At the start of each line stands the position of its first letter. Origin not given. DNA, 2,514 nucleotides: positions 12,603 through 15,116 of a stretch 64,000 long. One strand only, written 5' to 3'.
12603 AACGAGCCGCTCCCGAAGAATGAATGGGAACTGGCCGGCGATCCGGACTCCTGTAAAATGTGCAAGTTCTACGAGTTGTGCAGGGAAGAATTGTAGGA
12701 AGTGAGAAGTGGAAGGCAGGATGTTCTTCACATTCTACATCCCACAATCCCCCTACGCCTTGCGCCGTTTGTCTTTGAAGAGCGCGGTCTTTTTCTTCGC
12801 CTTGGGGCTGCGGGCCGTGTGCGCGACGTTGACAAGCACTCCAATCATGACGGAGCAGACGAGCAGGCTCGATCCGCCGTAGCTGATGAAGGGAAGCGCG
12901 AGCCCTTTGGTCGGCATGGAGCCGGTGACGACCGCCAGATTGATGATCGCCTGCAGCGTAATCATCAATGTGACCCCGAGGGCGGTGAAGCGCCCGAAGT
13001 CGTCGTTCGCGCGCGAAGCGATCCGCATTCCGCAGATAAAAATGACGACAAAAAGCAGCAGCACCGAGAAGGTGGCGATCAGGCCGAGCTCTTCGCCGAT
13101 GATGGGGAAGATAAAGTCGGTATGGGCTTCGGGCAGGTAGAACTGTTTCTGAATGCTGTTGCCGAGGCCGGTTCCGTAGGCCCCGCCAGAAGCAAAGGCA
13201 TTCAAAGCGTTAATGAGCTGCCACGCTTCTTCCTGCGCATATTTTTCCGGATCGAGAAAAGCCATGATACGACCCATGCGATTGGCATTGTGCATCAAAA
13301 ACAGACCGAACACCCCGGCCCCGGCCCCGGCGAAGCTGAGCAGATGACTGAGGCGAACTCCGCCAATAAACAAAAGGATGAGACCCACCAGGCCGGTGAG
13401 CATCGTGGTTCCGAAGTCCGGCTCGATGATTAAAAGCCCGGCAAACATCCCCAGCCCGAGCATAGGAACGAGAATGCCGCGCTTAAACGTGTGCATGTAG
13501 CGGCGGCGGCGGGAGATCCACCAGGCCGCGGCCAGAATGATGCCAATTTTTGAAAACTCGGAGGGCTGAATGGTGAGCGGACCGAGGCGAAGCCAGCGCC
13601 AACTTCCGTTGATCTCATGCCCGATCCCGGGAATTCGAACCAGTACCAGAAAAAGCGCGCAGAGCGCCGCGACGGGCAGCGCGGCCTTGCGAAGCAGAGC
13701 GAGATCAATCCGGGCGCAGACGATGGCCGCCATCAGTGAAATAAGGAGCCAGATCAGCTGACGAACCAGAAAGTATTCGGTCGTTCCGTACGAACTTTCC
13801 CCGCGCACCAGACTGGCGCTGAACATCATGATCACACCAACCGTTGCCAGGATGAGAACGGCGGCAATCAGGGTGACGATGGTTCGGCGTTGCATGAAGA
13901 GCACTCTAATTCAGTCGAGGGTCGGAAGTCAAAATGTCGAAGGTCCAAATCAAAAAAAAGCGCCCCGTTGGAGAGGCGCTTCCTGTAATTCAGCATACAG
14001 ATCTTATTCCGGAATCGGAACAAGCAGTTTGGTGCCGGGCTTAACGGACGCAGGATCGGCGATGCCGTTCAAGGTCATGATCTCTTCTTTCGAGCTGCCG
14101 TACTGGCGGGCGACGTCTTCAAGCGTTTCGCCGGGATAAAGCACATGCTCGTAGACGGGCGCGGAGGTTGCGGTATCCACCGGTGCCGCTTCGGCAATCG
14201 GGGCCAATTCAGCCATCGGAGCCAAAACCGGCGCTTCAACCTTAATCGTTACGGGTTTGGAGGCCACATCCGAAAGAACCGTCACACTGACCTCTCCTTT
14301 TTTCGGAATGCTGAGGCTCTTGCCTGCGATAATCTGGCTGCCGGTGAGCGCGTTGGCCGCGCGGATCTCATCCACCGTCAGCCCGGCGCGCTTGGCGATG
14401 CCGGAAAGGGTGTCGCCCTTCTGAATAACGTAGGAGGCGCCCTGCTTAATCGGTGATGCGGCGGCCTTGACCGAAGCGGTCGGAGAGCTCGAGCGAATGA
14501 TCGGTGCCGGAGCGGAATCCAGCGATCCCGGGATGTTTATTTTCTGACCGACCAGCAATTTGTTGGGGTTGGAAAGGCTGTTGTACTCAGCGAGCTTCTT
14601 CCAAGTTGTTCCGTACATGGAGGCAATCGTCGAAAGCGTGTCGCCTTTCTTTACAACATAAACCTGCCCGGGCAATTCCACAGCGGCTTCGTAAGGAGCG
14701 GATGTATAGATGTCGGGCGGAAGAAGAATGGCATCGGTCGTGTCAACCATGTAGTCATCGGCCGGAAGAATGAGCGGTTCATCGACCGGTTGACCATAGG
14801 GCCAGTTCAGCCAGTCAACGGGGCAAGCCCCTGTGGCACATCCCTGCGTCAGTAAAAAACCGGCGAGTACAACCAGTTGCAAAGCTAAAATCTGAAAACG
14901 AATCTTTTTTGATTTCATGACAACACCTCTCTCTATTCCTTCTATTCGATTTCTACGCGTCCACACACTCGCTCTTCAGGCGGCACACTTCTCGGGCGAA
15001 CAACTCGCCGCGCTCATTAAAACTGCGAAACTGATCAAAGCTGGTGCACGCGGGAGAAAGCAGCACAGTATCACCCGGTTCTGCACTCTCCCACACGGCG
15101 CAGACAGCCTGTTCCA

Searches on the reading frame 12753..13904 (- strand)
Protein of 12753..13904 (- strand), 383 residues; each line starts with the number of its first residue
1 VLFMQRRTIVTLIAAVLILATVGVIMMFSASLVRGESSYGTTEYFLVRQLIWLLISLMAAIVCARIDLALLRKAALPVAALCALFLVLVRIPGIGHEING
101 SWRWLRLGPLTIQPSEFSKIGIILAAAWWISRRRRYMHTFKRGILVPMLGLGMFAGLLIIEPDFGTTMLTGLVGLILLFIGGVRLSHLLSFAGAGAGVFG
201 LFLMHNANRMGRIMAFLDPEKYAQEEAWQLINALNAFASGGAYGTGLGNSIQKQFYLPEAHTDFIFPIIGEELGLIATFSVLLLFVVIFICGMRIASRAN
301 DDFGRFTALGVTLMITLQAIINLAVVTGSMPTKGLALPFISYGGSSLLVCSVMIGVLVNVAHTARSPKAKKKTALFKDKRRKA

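Call 45: search_protein_families(library=pfam, proteins=[window:12753-13904:-], max_evalue=0.00001)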
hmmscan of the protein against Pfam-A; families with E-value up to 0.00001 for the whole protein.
window:12753-13904:- (383 aa): 1 family
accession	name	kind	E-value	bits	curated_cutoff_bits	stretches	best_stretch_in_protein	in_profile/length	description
PF01098.24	FTSW_RODA_SPOVE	-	7.5e-103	344.7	26.4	1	12-365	3-355/356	Cell cycle protein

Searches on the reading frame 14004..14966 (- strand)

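Call 45: search_protein_families(library=pfam, proteins=[window:14004-14966:-], max_evalue=0.00001)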
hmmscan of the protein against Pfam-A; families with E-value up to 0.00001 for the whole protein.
window:14004-14966:- (320 aa): 5 families
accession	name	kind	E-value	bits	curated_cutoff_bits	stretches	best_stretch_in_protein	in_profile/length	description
PF01476.26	LysM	-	1.6e-44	150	20.9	3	103-146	1-43/43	LysM domain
PF23473.1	LysM3_LYK4_5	-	8.5e-16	58.2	29.3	0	178-218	4-44/48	LYK4/5 LysM3 domain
PF23472.1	LysM2_CERK1_LYK3_4_5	-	2.3e-09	37.5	27.4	0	103-146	8-54/56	LYK3/4/5 LysM2 domain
PF23446.1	LysM1_NFP_LYK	-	5e-09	37.3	36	0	281-319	17-56/60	NFP/LYK LysM1 domain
PF23577.1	LysM_RLK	-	5.5e-08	33.2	27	0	105-133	5-33/44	LysM domain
